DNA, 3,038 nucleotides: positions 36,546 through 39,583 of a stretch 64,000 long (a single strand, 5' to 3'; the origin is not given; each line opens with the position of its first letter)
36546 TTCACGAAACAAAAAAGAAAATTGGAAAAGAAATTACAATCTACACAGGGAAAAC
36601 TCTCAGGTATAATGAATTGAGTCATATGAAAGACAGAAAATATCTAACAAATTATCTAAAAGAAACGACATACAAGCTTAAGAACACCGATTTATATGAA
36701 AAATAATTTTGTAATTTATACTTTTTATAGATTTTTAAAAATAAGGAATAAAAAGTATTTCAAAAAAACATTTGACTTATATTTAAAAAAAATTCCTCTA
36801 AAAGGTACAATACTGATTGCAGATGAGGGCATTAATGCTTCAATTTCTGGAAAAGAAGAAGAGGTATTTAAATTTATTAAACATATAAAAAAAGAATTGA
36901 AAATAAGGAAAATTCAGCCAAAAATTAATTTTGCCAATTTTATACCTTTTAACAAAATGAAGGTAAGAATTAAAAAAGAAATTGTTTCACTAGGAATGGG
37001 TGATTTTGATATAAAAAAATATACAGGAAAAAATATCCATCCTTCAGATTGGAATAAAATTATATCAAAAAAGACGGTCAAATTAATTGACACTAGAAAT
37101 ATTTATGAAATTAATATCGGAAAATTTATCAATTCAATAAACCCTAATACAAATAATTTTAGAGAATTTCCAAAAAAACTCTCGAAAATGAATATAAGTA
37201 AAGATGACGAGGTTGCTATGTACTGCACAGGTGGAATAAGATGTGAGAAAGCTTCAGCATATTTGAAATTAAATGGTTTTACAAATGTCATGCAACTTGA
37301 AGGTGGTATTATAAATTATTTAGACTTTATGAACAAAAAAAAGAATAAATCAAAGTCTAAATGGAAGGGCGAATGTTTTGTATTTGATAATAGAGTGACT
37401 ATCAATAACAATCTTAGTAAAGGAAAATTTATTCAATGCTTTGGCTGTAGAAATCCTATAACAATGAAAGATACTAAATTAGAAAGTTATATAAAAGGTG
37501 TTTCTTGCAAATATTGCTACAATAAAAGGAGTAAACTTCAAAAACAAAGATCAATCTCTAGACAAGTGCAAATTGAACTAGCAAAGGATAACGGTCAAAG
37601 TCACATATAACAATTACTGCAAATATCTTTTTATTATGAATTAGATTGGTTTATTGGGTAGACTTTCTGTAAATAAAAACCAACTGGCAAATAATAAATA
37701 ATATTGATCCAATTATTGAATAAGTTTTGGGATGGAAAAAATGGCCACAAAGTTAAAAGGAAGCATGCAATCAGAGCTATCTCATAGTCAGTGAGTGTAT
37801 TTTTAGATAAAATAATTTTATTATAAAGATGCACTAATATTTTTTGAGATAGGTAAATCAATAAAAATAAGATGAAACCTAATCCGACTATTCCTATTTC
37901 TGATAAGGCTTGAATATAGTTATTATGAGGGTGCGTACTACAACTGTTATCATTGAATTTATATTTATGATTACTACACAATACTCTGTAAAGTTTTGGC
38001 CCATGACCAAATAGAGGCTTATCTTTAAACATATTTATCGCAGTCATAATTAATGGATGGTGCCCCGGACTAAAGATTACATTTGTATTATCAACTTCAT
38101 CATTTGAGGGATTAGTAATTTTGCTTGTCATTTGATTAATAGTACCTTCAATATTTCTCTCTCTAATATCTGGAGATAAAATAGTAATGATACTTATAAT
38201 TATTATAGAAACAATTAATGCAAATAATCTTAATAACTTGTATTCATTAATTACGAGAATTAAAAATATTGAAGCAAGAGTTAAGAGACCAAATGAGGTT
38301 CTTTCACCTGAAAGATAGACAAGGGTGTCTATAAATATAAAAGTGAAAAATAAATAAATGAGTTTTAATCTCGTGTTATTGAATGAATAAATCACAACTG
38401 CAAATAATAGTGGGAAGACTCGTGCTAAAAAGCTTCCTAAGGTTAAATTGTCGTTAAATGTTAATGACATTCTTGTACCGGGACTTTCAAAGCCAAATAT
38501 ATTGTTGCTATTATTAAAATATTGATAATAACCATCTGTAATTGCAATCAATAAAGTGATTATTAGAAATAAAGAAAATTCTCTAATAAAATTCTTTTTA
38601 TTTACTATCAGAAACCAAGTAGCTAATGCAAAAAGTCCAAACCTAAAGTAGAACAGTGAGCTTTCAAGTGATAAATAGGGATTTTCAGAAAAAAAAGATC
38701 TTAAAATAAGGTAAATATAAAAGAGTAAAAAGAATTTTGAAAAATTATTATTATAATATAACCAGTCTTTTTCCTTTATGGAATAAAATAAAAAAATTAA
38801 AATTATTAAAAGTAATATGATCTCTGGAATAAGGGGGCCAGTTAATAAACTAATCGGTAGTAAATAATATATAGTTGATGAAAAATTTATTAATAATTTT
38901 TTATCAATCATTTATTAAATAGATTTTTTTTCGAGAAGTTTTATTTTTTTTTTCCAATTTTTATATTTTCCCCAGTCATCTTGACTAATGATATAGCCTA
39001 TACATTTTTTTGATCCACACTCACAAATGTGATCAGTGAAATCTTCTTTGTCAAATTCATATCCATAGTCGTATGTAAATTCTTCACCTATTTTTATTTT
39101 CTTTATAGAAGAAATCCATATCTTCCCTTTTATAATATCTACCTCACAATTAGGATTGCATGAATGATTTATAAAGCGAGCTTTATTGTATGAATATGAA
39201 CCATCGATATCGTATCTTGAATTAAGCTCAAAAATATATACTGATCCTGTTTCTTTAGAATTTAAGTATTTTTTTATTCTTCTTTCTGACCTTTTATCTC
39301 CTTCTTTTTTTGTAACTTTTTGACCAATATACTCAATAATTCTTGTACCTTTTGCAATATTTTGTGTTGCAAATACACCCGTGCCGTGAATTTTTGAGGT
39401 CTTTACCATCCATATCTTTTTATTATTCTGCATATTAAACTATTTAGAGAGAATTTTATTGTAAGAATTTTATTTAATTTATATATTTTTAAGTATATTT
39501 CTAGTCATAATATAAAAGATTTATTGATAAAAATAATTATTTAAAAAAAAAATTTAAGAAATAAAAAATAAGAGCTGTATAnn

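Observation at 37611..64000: Low-G+C cell-surface glycan island (>26 kb, runs off the window) beginning right after trhO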

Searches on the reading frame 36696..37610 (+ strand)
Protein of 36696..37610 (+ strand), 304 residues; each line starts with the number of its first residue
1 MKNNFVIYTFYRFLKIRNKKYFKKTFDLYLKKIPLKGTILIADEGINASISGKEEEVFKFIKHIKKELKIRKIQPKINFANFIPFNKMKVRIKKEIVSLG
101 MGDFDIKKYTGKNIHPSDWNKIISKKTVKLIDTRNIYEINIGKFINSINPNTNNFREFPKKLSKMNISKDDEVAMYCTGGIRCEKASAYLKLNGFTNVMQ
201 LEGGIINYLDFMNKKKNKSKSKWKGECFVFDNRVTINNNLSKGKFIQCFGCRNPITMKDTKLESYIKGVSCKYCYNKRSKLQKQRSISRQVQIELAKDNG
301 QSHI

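Call 4: search_protein_families(library=pfam, proteins=[window:36696-37610:+], max_evalue=0.01)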
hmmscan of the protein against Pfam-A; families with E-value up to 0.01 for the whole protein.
window:36696-37610:+ (304 aa): 3 families
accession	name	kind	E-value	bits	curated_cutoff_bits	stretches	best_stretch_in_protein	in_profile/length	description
PF17773.7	UPF0176_N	-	3.3e-22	79.1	26.2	1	6-96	2-92/92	UPF0176 acylphosphatase like domain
PF00581.25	Rhodanese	-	2e-11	44.7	22.2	1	120-205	6-96/102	Rhodanese-like domain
PF12368.13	Rhodanese_C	-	0.00096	19.9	26.9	1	224-256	1-33/66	Rhodanase C-terminal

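Call 11: find_encoding_contigs(protein=window:36696-37610:+, flank=10000, max_places=10)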
Protein window:36696-37610:+ (304 aa): no gene with exactly this product is on record in the collection.

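Call 12: find_related_loci(query=window:36696-37607:+, collection=genome_contigs, flank=10000)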
Query window:36696-37607:+ (304 aa) in genome_contigs; peptide patterns used: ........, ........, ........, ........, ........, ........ (x = any residue, [..] = any of these).
62 stretches matched a pattern; 3 encode a relative of the query (tblastn E <= 1e-3); 2 distinct loci.
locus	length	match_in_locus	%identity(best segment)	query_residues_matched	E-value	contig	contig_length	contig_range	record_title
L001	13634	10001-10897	55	3-303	3e-112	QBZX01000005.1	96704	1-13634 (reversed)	Pelagibacteraceae bacterium AG-337-G06 Ga0172121_105, whole genome shotgun sequence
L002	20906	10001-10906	84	3-304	5e-159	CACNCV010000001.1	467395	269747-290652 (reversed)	MAG: uncultured Pelagibacteraceae bacterium isolate AG-892-M06 genome assembly, contig: AG-892-M06_NODE_1, whole genome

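Call 24: find_related_loci(query=A1, collection=metagenome_contigs, flank=10000)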
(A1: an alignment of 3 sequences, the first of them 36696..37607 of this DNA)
Query A1 (304 aa) in metagenome_contigs; peptide patterns used: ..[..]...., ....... (x = any residue, [..] = any of these).
600 stretches matched a pattern (row limit reached: there are more); 187 encode a relative of the query (tblastn E <= 1e-3); the best 80 are kept; 80 distinct loci.
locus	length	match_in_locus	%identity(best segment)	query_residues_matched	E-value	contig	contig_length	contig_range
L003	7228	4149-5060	92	1-304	1e-169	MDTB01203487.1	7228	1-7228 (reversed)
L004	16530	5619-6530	84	1-304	2e-167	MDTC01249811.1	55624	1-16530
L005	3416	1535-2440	84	3-304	1e-164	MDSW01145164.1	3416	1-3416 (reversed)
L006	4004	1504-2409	58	1-303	1e-115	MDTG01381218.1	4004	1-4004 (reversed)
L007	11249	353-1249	63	3-303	6e-113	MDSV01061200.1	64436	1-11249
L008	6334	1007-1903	63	3-303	8e-113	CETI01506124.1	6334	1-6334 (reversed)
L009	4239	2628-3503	60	1-294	1e-109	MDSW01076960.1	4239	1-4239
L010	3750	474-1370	57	3-303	7e-110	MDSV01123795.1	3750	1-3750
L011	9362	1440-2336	56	3-303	1e-107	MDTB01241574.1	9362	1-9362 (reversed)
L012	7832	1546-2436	57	5-303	8e-108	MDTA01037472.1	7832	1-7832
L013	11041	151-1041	56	5-303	2e-106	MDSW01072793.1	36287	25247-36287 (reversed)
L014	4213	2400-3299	56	3-303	4e-107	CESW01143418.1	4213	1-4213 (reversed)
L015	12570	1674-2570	56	3-303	3e-105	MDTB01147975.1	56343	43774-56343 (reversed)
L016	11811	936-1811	57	2-295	6e-105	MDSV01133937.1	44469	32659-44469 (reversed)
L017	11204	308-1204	55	3-303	3e-103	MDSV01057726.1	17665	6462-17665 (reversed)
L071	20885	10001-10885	45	2-300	8e-71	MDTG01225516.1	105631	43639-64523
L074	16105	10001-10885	44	2-300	2e-70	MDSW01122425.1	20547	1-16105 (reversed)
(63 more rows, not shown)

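Call 65: search_protein_families(library=pfam, proteins=[L001:10939-11940:-, L001:11945-13123:-], max_evalue=0.1)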
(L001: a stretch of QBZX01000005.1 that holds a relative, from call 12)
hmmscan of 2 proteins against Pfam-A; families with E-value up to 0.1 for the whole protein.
L001:10939-11940:- (333 aa): 10 families
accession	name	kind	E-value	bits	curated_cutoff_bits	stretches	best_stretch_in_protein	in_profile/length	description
PF01370.27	Epimerase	-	1.2e-44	153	20.9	1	2-261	1-240/240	NAD dependent epimerase/dehydratase family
PF16363.11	GDP_Man_Dehyd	-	3.2e-43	148.9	27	1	3-323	1-331/332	GDP-mannose 4,6 dehydratase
PF01073.25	3Beta_HSD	-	1.1e-18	67.7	22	1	3-162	1-160/280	3-beta hydroxysteroid dehydrogenase/isomerase family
PF02719.21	Polysacc_synt_2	-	2.9e-17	63.2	20.2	1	2-123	1-128/293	Polysaccharide biosynthesis protein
PF13460.12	NAD_binding_10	-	4.4e-10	40.2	27.2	1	6-164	1-136/184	NAD(P)H-binding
PF07993.18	NAD_binding_4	-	1.4e-09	37.9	20.1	1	4-175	1-203/258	Male sterility protein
PF04321.23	RmlD_sub_bind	-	2.4e-08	33.8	27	1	2-162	3-139/287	RmlD substrate binding domain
PF08659.16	KR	-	1.3e-06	28.9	22.6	1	2-125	3-139/180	KR domain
PF00106.31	adh_short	-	2.5e-05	24.3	26.6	1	2-110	3-119/195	short chain dehydrogenase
PF05368.20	NmrA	-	0.00058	20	27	1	2-125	5-109/298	NmrA-like family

L001:11945-13123:- (392 aa): 2 families
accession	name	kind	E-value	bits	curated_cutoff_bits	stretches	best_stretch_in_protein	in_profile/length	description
PF14551.11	MCM_N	-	0.049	14.5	24.9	0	166-230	4-70/95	MCM N-terminal domain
PF02706.20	Wzz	-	0.053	14.3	25.5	1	7-40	3-36/91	Chain length determinant protein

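Call 89: search_protein_families(library=pfam, proteins=[L074:1008-1670:+, L074:1696-2160:-, L074:2150-2731:-, L074:2728-5700:-, L074:6063-7325:-, L074:7356-9017:-, L074:9051-9953:-, L071:8598-9938:-], max_evalue=0.001)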
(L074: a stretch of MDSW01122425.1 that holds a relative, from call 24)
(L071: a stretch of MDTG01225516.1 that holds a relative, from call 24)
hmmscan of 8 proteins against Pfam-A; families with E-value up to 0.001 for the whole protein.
L074:1008-1670:+ (220 aa): 2 families
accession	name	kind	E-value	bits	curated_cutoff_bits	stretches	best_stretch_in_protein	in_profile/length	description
PF08614.16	ATG16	-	0.00087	19.9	33.7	0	135-215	78-158/200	Autophagy protein 16 (ATG16)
PF08702.15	Fib_alpha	-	0.00091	19.9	29.9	0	125-219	22-113/143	Fibrinogen alpha/beta chain family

L074:1696-2160:- (154 aa): 1 family
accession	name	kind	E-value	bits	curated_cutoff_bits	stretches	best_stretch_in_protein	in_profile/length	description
PF00565.23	SNase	-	3.1e-17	63.4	21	1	40-141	1-106/107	Staphylococcal nuclease homologue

L074:2150-2731:- (193 aa): 1 family
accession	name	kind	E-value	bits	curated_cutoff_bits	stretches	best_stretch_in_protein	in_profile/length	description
PF04268.17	SoxG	-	2.1e-06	28.3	21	1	63-186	26-148/152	Sarcosine oxidase, gamma subunit family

L074:2728-5700:- (990 aa): 12 families
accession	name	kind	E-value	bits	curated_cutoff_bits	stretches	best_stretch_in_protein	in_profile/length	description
PF01571.26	GCV_T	-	4.2e-64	216.7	25.6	1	608-872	2-254/255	Aminomethyltransferase folate-binding domain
PF17806.6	SO_alpha_A3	-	3.9e-36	123.7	23.1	1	509-593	2-87/87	Sarcosine oxidase A3 domain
PF13510.11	Fer2_4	-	6.2e-22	77.9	22.8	1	3-87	2-81/82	2Fe-2S iron-sulfur cluster binding domain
PF08669.17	GCV_T_C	-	1.8e-17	63.4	25.9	1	898-982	1-80/80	Glycine cleavage T-protein C-terminal barrel domain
PF12831.13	FAD_oxidored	-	4.6e-11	43.1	27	1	156-237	1-81/416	FAD dependent oxidoreductase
PF07992.20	Pyr_redox_2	-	7e-11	42.5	26.1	1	156-418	2-246/291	Pyridine nucleotide-disulphide oxidoreductase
PF13450.12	NAD_binding_8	-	8.1e-09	36.1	21.9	1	159-194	1-36/68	NAD(P)-binding Rossmann-like domain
PF03486.20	HI0933_like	-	2.1e-06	27.8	50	1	156-215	2-62/244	HI0933-like protein Rossmann domain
PF01946.23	Thi4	-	2.6e-06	27.3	26.2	1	154-265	17-128/235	Thi4 family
PF01266.30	DAO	-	3.4e-06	27.2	27.9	1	156-190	1-35/353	FAD dependent oxidoreductase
PF00890.30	FAD_binding_2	-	9.9e-06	25.4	20.4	1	156-192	1-37/414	FAD binding domain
PF01134.28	GIDA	-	1e-05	25.2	22.1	0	156-188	1-33/391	Glucose inhibited division protein A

L074:6063-7325:- (420 aa): 6 families
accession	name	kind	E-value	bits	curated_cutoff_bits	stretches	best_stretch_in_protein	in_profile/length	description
PF01266.30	DAO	-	1.2e-67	229.4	27.9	1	38-385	1-352/353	FAD dependent oxidoreductase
PF00890.30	FAD_binding_2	-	8.9e-07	28.9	20.4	1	38-237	1-194/414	FAD binding domain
PF13450.12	NAD_binding_8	-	1.5e-05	25.6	21.9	1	41-82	1-40/68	NAD(P)-binding Rossmann-like domain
PF01946.23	Thi4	-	1.9e-05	24.5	26.2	1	36-76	17-57/235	Thi4 family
PF13738.12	Pyr_redox_3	-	0.00016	21.5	30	0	40-73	1-33/305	Pyridine nucleotide-disulphide oxidoreductase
PF07992.20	Pyr_redox_2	-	0.00047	20.1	26.1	0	37-117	1-69/291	Pyridine nucleotide-disulphide oxidoreductase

L074:7356-9017:- (553 aa): 1 family
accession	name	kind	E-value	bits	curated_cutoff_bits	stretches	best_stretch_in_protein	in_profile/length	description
PF01268.25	FTHFS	-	1.4e-268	892.1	27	1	1-553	1-556/556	Formate--tetrahydrofolate ligase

L074:9051-9953:- (300 aa): 1 family
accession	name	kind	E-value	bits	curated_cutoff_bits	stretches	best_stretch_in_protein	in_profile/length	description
PF02219.23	MTHFR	-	4.2e-08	33.3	24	1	24-217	28-223/287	Methylenetetrahydrofolate reductase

L071:8598-9938:- (446 aa): 1 family
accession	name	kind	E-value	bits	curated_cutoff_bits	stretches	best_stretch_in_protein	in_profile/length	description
PF01554.23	MatE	-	6e-60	202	24.9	2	18-178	1-161/161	MatE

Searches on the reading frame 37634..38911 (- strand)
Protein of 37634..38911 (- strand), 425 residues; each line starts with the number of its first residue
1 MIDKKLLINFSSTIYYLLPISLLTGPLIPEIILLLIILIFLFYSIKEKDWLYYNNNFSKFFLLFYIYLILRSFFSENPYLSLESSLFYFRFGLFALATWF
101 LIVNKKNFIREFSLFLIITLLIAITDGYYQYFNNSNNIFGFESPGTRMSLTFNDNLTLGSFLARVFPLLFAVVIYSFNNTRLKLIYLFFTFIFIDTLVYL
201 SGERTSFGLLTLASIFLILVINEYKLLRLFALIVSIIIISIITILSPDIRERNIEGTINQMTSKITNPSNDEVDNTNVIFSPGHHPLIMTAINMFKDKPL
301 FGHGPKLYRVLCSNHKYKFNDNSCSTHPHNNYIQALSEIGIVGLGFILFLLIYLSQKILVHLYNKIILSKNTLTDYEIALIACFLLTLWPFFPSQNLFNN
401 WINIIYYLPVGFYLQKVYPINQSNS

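Call 4: search_protein_families(library=pfam, proteins=[window:37634-38911:-], max_evalue=0.01)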
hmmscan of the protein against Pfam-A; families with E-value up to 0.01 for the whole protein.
window:37634-38911:- (425 aa): 1 family
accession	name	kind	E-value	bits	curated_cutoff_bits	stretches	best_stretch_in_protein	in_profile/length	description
PF04932.20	Wzy_C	-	1.2e-17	64.6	31.7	1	191-347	3-148/149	O-Antigen ligase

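Call 28: search_protein_families(library=ncbifam, proteins=[window:37634-38911:-], max_evalue=0.001)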
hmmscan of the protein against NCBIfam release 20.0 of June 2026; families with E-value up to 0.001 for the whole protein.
window:37634-38911:- (425 aa): 1 family
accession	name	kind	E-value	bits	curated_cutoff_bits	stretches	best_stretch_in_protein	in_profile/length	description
NF058641.1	TfpM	equivalog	0.00018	20.7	600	0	4-361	6-314/421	O-linking oligosaccharyltransferase TfpM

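Call 76: search_solved_structures(query=window:37634-38911:-, max_evalue=1)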
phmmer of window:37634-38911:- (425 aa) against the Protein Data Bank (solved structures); distinct sequences matched with E-value up to 1: 0.

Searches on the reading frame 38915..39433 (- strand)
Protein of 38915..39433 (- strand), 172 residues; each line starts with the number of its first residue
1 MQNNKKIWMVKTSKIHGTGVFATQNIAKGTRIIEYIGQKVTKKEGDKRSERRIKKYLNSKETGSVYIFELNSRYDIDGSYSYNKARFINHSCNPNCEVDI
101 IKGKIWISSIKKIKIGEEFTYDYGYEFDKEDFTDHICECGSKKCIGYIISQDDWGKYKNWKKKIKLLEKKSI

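Call 4: search_protein_families(library=pfam, proteins=[window:38915-39433:-], max_evalue=0.01)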
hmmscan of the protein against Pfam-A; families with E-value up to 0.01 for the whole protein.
window:38915-39433:- (172 aa): 1 family
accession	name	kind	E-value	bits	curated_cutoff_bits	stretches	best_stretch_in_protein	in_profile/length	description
PF00856.33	SET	-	2.3e-25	89.5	22.4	1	17-124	1-105/105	SET domain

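Call 28: search_protein_families(library=ncbifam, proteins=[window:38915-39433:-], max_evalue=0.001)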
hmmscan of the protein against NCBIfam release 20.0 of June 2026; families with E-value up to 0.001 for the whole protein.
window:38915-39433:- (172 aa): 1 family
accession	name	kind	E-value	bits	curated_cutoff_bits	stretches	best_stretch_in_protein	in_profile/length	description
NF043024.1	T4SS_AnkI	equivalog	3.2e-07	29.5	550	1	14-124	32-140/439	Dot/Icm T4SS effector AnkI/LegAS4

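Call 92: find_related_loci(query=window:38915-39433:-, collection=viral_contigs, flank=10000)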
Query window:38915-39433:- (172 aa) in viral_contigs; peptide patterns used: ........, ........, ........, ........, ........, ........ (x = any residue, [..] = any of these).
4 stretches matched a pattern, but none encodes a relative of the query by tblastn (E <= 1e-3).
